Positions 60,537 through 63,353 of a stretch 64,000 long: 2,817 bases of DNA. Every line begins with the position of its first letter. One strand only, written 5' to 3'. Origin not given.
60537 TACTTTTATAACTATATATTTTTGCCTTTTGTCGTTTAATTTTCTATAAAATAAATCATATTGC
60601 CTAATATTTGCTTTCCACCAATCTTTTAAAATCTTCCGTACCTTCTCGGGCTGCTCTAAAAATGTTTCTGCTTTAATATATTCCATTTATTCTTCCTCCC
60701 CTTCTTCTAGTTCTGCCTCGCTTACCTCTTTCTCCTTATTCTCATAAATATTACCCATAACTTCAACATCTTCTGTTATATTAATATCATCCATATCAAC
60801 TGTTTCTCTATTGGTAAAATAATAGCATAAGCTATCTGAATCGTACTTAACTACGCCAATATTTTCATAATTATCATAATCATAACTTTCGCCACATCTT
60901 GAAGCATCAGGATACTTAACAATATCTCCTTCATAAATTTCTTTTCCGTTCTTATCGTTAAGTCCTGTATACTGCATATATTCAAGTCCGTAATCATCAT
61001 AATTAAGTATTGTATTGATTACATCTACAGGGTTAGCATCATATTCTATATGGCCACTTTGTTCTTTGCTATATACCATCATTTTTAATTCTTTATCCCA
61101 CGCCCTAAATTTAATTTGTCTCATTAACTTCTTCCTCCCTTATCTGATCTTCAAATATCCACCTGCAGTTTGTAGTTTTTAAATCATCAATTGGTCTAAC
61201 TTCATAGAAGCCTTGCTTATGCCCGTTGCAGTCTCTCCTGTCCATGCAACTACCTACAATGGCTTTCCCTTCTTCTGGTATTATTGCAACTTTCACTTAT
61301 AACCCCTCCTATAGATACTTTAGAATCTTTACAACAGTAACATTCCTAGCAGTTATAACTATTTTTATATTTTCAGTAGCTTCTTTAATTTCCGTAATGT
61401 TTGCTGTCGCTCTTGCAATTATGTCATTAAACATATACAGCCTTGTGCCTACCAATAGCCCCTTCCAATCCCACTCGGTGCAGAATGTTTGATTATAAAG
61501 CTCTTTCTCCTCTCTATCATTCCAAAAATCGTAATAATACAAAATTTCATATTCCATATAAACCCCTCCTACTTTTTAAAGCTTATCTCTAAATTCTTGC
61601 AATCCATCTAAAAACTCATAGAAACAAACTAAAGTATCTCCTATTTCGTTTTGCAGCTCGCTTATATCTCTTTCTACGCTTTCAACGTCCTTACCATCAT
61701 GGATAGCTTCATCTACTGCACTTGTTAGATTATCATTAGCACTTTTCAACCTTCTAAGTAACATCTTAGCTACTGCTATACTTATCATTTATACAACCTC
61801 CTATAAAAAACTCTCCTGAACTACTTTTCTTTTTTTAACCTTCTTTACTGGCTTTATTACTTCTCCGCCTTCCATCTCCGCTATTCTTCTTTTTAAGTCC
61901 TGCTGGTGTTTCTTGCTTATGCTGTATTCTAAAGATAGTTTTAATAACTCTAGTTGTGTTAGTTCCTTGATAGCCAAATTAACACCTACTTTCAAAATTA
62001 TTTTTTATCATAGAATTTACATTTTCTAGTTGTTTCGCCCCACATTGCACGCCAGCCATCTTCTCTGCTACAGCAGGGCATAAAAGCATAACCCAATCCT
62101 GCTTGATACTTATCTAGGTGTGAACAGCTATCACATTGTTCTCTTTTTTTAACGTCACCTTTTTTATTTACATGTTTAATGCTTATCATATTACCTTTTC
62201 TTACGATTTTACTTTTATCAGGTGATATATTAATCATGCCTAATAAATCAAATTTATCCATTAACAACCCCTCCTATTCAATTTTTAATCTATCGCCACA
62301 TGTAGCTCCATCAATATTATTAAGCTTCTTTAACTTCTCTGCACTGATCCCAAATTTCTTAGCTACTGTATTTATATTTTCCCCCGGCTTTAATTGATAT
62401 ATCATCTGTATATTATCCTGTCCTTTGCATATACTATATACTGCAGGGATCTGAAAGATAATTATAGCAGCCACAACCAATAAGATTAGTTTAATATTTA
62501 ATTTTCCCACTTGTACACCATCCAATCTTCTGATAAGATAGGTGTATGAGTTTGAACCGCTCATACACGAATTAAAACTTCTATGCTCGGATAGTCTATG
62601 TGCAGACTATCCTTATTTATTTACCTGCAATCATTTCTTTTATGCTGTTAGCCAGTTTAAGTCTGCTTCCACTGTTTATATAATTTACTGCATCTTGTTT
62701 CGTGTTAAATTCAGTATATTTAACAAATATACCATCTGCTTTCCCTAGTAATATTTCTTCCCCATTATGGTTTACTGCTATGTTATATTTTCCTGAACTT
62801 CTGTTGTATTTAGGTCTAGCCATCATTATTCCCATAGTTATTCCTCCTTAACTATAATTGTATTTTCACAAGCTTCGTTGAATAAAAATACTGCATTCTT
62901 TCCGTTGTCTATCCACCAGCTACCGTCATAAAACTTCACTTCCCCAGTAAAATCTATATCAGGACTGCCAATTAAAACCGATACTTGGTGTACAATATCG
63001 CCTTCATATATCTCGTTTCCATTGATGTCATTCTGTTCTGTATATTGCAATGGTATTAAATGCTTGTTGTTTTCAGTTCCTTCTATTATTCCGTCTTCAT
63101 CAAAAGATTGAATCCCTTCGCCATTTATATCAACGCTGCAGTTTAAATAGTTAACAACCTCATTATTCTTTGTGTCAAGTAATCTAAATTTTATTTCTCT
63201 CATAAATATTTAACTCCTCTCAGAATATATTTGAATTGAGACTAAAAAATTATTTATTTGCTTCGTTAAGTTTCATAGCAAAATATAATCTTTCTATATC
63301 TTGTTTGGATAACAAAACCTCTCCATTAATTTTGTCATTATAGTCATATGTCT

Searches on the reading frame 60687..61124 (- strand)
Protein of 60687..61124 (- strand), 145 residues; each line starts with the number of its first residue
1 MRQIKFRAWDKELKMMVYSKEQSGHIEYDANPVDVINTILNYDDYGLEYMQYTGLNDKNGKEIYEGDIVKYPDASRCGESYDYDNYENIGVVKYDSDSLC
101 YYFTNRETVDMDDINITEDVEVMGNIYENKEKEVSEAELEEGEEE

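Call 56: search_protein_families(library=pfam, proteins=[window:60687-61124:-], max_evalue=0.001)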
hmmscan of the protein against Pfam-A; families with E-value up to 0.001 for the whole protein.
window:60687-61124:- (145 aa): 1 family
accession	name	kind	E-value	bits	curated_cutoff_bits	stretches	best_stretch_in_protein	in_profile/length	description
PF09643.15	YopX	-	4.5e-25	88.6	22.4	1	5-131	1-125/128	YopX protein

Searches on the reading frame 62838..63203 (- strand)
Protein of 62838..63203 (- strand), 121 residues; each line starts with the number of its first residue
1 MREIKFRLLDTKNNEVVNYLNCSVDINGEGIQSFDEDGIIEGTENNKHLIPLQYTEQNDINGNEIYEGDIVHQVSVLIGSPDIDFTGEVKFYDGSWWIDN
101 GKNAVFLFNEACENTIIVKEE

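Call 56: search_protein_families(library=pfam, proteins=[window:62838-63203:-], max_evalue=0.001)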
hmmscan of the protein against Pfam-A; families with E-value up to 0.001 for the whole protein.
window:62838-63203:- (121 aa): 1 family
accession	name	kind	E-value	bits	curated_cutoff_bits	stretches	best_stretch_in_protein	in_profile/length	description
PF09643.15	YopX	-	5.2e-10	39.9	22.4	1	5-113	1-110/128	YopX protein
